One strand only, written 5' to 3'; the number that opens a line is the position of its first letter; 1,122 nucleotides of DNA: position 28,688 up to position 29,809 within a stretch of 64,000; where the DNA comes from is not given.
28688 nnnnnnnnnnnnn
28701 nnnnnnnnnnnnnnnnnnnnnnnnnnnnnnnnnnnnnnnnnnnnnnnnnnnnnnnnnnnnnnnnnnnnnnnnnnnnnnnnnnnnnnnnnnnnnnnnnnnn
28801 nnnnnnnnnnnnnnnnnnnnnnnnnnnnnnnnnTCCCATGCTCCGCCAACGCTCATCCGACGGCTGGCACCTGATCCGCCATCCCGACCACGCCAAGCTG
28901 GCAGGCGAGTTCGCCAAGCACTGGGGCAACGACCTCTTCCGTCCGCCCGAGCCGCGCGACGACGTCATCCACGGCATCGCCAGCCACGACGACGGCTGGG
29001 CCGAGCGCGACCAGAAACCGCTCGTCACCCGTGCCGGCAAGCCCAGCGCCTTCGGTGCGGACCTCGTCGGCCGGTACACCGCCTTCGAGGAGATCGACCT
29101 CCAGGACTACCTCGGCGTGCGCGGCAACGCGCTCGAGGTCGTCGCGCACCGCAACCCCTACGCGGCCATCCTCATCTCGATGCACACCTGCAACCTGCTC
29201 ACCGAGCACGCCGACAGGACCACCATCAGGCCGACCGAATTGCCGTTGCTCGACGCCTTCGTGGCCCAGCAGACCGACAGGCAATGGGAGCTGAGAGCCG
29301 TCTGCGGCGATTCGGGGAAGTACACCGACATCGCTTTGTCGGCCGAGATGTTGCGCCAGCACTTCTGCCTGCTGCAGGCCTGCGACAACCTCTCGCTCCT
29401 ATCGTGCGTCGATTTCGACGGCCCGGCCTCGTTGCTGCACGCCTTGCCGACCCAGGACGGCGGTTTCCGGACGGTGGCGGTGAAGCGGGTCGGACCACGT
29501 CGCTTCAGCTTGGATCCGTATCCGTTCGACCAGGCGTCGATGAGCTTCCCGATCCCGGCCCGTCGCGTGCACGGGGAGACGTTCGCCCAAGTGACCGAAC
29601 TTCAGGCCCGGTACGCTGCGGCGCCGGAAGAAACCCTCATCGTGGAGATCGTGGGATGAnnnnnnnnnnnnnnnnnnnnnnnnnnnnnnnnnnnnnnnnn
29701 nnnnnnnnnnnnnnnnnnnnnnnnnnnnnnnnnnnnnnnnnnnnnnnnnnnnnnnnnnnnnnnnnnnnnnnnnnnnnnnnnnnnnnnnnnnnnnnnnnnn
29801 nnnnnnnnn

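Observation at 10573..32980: Self-contained TonB-dependent 'nitrogen-mining' locus: a full outer-membrane-to-cytoplasm import chain interleaved with many unrelated C-N hydrolases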

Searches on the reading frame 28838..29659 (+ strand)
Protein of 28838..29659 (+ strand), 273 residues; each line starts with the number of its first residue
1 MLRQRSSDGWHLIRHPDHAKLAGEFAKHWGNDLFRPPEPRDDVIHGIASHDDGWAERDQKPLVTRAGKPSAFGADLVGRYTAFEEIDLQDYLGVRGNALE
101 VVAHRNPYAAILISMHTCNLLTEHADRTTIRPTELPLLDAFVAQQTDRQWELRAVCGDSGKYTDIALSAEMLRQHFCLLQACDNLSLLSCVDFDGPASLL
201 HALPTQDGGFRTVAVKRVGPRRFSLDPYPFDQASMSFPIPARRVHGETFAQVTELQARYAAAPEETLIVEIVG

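Call 7: search_protein_families(library=pfam, proteins=[window:28838-29659:+], max_evalue=0.01)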
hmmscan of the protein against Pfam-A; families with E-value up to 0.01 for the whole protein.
window:28838-29659:+ (273 aa): 1 family
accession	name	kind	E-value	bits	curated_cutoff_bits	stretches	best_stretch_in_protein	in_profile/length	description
PF13030.11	DUF3891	-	6.3e-46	157.3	24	1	1-245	1-218/219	Protein of unknown function (DUF3891)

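Call 9: search_protein_families(library=ncbifam, proteins=[window:28838-29659:+], max_evalue=0.001)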
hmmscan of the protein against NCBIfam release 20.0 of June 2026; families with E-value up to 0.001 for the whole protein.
window:28838-29659:+ (273 aa): 0 families

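Call 30: search_solved_structures(query=window:28838-29659:+, max_evalue=0.01)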
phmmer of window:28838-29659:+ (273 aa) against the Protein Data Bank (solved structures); distinct sequences matched with E-value up to 0.01: 0.

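Call 50: find_homologous_proteins(query=window:28838-29659:+, max_evalue=0.00001)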
Query window:28838-29659:+ (273 aa): 1892 proteins with E <= 0.00001 among 3047 candidates; the best 120 are listed.
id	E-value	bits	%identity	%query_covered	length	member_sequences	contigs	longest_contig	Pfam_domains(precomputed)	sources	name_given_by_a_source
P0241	2.1e-172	590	93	100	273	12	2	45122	PF13030.12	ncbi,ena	-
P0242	3.6e-165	566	90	100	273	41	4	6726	PF13030.12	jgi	jgi:hypothetical protein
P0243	9.2e-143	492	78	100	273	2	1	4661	PF13030.12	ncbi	-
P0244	7.9e-135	466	75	100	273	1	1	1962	PF13030.12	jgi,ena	jgi:hypothetical protein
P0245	1.3e-131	456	72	100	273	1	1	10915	PF13030.12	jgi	jgi:hypothetical protein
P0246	2.5e-126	439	71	100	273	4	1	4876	PF13030.12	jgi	jgi:hypothetical protein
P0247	2.0e-125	436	68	100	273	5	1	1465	PF13030.12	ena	-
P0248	2.3e-120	419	70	100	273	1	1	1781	PF13030.12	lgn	-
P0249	2.3e-120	419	69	100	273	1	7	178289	PF13030.12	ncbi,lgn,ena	-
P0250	3.2e-120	418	69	100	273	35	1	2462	PF13030.12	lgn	-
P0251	1.1e-119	417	67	100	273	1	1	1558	PF13030.12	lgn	-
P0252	1.7e-119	416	68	100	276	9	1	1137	PF13030.12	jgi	jgi:hypothetical protein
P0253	7.9e-119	414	68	100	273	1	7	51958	PF13030.12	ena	-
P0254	8.5e-119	414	68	100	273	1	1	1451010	PF13030.12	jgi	jgi:hypothetical protein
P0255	8.7e-119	414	67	100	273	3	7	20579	PF13030.12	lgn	-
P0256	1.7e-118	413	70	100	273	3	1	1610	PF13030.12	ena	-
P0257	8.5e-118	411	67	100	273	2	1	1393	PF13030.12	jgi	jgi:hypothetical protein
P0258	1.6e-117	410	68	100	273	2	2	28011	PF13030.12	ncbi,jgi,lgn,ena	jgi:hypothetical protein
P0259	4.1e-117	408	67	100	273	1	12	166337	PF13030.12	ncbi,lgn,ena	-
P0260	8.8e-116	404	67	100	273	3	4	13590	PF13030.12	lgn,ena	-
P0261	8.9e-116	404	67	100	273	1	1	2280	PF13030.12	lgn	-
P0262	2.7e-115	402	67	100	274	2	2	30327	PF13030.12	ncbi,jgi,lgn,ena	jgi:hypothetical protein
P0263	1.8e-114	400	66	100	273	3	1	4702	PF13030.12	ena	-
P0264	3.1e-114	399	70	92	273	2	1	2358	PF13030.12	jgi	jgi:hypothetical protein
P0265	4.0e-114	398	66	99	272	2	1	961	PF13030.12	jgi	jgi:hypothetical protein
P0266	3.7e-113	395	66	100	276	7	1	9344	PF13030.12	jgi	-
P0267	6.0e-113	395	68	99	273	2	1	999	PF13030.12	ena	-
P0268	1.2e-112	394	68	100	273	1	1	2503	PF13030.12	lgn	-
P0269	8.9e-112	391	66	99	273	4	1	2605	PF13030.12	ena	-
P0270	2.8e-111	389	65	99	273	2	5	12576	PF13030.12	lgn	-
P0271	5.5e-111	388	65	100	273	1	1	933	PF13030.12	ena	-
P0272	3.1e-110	386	65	99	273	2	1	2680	PF13030.12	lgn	-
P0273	7.5e-110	384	62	99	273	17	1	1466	PF13030.12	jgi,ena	jgi:hypothetical protein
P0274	3.0e-109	382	65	99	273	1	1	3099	PF13030.12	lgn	-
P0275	1.7e-108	380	65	100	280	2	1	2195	PF13030.12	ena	-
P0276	2.0e-108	380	63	100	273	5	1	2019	PF13030.12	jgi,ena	jgi:hypothetical protein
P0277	4.3e-108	379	64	99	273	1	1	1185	PF13030.12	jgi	-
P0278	6.9e-108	378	62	99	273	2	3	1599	PF13030.12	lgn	-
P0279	5.0e-107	375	64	100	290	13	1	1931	PF13030.12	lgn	-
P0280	5.2e-106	372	62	100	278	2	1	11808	PF13030.12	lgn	-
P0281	1.0e-105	371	64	100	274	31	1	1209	PF13030.12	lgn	-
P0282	1.1e-105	371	62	99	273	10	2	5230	PF13030.12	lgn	-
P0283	2.4e-105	370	61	99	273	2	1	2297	PF13030.12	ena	-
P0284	2.4e-105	370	61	100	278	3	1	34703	PF13030.12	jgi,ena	jgi:hypothetical protein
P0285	3.2e-105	369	63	99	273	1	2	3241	PF13030.12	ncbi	-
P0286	3.5e-105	369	61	99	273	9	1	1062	PF13030.12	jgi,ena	jgi:hypothetical protein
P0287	9.9e-105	368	61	100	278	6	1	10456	PF13030.12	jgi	-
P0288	3.7e-104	366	62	100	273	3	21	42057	PF13030.12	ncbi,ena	-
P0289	3.7e-104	366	60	100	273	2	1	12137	PF13030.12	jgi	jgi:hypothetical protein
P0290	6.5e-104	365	61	99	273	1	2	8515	PF13030.12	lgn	-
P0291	7.9e-104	365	61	100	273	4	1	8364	PF13030.12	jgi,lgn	jgi:hypothetical protein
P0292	1.2e-103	364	62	100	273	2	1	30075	PF13030.12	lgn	-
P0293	1.8e-103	364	63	99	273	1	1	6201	PF13030.12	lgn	-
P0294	2.6e-103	363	72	84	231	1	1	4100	PF13030.12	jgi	-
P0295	2.8e-103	363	63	95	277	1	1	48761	PF13030.12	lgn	-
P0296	5.7e-103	362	63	99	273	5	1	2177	PF13030.12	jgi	jgi:hypothetical protein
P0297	2.2e-102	360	61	100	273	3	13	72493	PF13030.12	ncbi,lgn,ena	-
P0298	7.7e-102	358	62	99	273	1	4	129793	PF13030.12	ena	-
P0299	2.5e-101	357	60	100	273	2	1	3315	PF13030.12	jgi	jgi:hypothetical protein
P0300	3.7e-100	353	64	94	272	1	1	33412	PF13030.12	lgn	-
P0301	8.3e-100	352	62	96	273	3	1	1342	PF13030.12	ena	-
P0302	2.4e-99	350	62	100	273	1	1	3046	PF13030.12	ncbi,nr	ncbi:MAG TPA: DUF3891 family protein [Verrucomicrobiota bacterium]|nr:DUF3891 family protein [Verruc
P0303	2.0e-97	344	58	100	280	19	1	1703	PF13030.12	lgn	-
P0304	2.4e-97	343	60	99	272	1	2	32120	PF13030.12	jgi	jgi:Protein of unknown function (DUF3891)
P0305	1.2e-96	341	59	96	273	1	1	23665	PF13030.12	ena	-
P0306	2.0e-96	340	57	99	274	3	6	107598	PF13030.12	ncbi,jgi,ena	ncbi:MAG: DUF3891 family protein [Candidatus Acidiferrales bacterium]|jgi:hypothetical protein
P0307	3.8e-96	340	57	100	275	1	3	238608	PF13030.12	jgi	jgi:hypothetical protein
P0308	4.9e-96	339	59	96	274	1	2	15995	PF13030.12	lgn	-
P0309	1.2e-95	338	58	99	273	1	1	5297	PF13030.12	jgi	jgi:hypothetical protein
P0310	1.3e-95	338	56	99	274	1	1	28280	PF13030.12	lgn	-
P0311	1.4e-95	338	59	99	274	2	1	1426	PF13030.12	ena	-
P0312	1.5e-95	338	57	99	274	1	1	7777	PF13030.12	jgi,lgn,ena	-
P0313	1.7e-95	337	58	99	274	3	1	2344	PF13030.12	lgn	-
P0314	2.0e-95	337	59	99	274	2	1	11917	PF13030.12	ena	-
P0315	2.1e-95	337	58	96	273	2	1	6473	PF13030.12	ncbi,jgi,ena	jgi:hypothetical protein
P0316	3.0e-95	337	56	99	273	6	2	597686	PF13030.12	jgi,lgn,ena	-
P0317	3.6e-95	336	56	99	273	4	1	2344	PF13030.12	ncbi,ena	-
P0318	4.4e-95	336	59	100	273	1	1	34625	PF13030.12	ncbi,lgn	ncbi:MAG: DUF3891 family protein [Limisphaerales bacterium]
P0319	4.7e-95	336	58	99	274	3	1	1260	PF13030.12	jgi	-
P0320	4.7e-95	336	58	100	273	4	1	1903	PF13030.12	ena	-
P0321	5.1e-95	336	57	99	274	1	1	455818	PF13030.12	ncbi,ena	-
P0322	6.2e-95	336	57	99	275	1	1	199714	PF13030.12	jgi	jgi:hypothetical protein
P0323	6.3e-95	336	56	99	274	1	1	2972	PF13030.12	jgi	-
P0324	7.5e-95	335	57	99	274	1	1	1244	PF13030.12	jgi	jgi:hypothetical protein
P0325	8.4e-95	335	56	99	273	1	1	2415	PF13030.12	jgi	jgi:hypothetical protein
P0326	9.4e-95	335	57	99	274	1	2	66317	PF13030.12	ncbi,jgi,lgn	jgi:hypothetical protein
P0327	1.0e-94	335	56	100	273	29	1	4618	PF13030.12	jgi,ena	-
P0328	1.0e-94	335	56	99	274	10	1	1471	PF13030.12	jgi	jgi:hypothetical protein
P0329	1.0e-94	335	58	99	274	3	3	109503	PF13030.12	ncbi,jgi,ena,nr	ncbi:MAG TPA: DUF3891 family protein [Candidatus Acidoferrum sp.]|nr:DUF3891 family protein [Candida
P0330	1.1e-94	335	56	99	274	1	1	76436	PF13030.12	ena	-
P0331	1.2e-94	335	57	99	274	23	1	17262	PF13030.12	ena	-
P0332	1.3e-94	335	57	99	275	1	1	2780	PF13030.12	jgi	jgi:hypothetical protein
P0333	1.3e-94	334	56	97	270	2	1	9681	PF13030.12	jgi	jgi:hypothetical protein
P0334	1.3e-94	334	57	99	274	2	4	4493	PF13030.12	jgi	jgi:hypothetical protein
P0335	1.3e-94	334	57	100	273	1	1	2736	PF13030.12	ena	-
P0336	1.5e-94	334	57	99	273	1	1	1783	PF13030.12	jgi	-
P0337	1.8e-94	334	58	100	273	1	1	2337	PF13030.12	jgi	jgi:hypothetical protein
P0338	1.9e-94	334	57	100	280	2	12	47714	PF13030.12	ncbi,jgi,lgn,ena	ncbi:MAG: hypothetical protein RIT19_1982 [Verrucomicrobiota bacterium]|jgi:hypothetical protein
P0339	2.0e-94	334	57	99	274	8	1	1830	PF13030.12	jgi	-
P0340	2.0e-94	334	57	99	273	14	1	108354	PF13030.12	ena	-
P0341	2.4e-94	334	56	99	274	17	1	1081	PF13030.12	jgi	jgi:hypothetical protein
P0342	2.4e-94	334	56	100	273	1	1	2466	PF13030.12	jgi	jgi:Protein of unknown function (DUF3891)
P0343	2.7e-94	333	57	99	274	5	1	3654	PF13030.12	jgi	jgi:hypothetical protein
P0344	2.7e-94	333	56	100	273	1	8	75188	PF13030.12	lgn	-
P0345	2.8e-94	333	57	100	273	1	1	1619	PF13030.12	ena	-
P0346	2.9e-94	333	57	100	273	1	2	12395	PF13030.12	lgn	-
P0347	3.1e-94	333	56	99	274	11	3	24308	PF13030.12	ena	-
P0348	3.2e-94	333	56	99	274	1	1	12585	PF13030.12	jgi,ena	-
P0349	4.1e-94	333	55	99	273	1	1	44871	PF13030.12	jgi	jgi:Protein of unknown function (DUF3891)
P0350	4.1e-94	333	57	99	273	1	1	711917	PF13030.12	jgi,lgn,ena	-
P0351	4.3e-94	333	57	99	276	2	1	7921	PF13030.12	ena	-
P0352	4.4e-94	333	57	99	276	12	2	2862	PF13030.12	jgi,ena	-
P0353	4.5e-94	333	56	100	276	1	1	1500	PF13030.12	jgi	-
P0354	4.5e-94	333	56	99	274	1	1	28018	PF13030.12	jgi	jgi:Protein of unknown function (DUF3891)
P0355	4.8e-94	333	57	100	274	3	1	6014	PF13030.12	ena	-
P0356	5.0e-94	333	56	99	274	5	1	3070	PF13030.12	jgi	jgi:hypothetical protein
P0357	5.3e-94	332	56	100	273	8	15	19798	PF13030.12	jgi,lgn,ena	jgi:hypothetical protein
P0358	5.3e-94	332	57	99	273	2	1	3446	PF13030.12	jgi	-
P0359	5.4e-94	332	58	100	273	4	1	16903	PF13030.12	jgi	jgi:hypothetical protein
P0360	5.5e-94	332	56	99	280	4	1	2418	PF13030.12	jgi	-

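Call 60: predict_structure(alignment_id=A2)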
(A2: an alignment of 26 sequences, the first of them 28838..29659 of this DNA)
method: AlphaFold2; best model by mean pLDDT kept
length: 273 residues; sequences in the alignment: 26
mean_pLDDT: 91.1   pTM: 0.90
mean pLDDT of the five models: 91.1, 90.7, 88.9, 88.0, 86.4
residues with pLDDT >= 90: 197; 70-90: 66; 50-70: 8; < 50: 2
segments of 3 or more residues with pLDDT < 50: none
pLDDT, mean of each block of 10 residues (from residue 1): 92 95 97 96 97 89 86 75 66 89 94 94 76 89 96 97 95 97 93 84 96 94 95 94 95 96 95 94
secondary structure, 60 per line:
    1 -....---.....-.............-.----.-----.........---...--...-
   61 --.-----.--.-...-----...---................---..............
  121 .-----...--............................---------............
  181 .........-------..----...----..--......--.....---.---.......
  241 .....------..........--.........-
elements in order: E2-5 E9-13 H15-27 H40-48 H88-103 H107-121 H132-159 H169-189 E203-205 E214-219 E222-226 E234-245 H252-261 E264-272

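Call 94: fold_search(model_id=the predicted structure, library=pdb)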
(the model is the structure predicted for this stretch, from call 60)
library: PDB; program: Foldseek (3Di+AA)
matches with E <= 10: 71; with E <= 0.001: 0
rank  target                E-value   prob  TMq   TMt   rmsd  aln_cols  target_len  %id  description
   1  7akz_A                1.2e+00  0.02  0.15  0.10  31.9       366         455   10  Deciphering the role of the channel constrictions in the opening mechanism of MexAB-OprM efflux pump from Pseudomonas  (released 2022-04-13)
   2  5azs_C                1.7e+00  0.02  0.14  0.10  31.4       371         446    8  Crystal structure of a membrane protein from Pseudomonas aeruginosa (released 2016-06-08)
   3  6qd6_J                1.8e+00  0.04  0.18  0.14  16.2       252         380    8  Molecular scaffolds expand the nanobody toolkit for cryo-EM applications: crystal structure of Mb-cHopQ-Nb207 (released 2019-12-18)
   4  8zar_C                1.8e+00  0.02  0.12  0.10  29.9       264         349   11  EmrAB-TolC MFS-type tripartite multidrug efflux pump FA (released 2025-04-30)
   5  6zre_A                1.8e+00  0.02  0.15  0.10  32.0       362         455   11  Deciphering the role of the channel constrictions in the opening mechanism of MexAB-OprM efflux pump from Pseudomonas  (released 2021-07-28)
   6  4kvq                  2.3e+00  0.07  0.20  0.24  13.8       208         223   11  Crystal Structure of Prochlorococcus marinus aldehyde-deformylating oxygenase wild type with palmitic acid bound (released 2013-06-26)
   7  8a52_A                2.6e+00  0.04  0.13  0.11  20.1       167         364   15  Crystal structure of a chimeric LOV-Histidine kinase SB2F1 (asymmetrical variant, trigonal form with long c-axis) (released 2023-12-27)
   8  4bne_A                2.6e+00  0.03  0.15  0.15  33.8       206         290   15  Pacsin2 Interacts with Membranes and Actin-Filaments (released 2014-05-14)
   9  8zal_B                2.6e+00  0.01  0.11  0.09  28.9       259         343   12  EmrAB-TolC MFS-type tripartite multidrug efflux pump EA (released 2025-04-30)
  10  8zar_B                2.9e+00  0.01  0.12  0.10  28.7       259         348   12  EmrAB-TolC MFS-type tripartite multidrug efflux pump FA (released 2025-04-30)
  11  8zal_A                2.9e+00  0.01  0.11  0.09  29.6       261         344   13  EmrAB-TolC MFS-type tripartite multidrug efflux pump EA (released 2025-04-30)
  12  3d5k_A                3.0e+00  0.01  0.15  0.10  32.1       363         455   10  Crystal structure of the OprM channel in a non-symmetrical space group (released 2009-06-02)
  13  6jhd_MODEL_1_A        3.6e+00  0.20  0.21  0.31   4.7        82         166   15  Solution structure of IFN alpha8 (released 2020-02-19)
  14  4kvs                  3.8e+00  0.06  0.20  0.23  11.7       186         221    9  Crystal Structure of Prochlorococcus marinus aldehyde-deformylating oxygenase (mutant A134F) (released 2013-06-26)
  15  4dlq_A                3.8e+00  0.02  0.15  0.12  15.8       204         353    6  Crystal structure of the GAIN and HormR domains of CIRL 1/Latrophilin 1 (CL1) (released 2012-02-22)
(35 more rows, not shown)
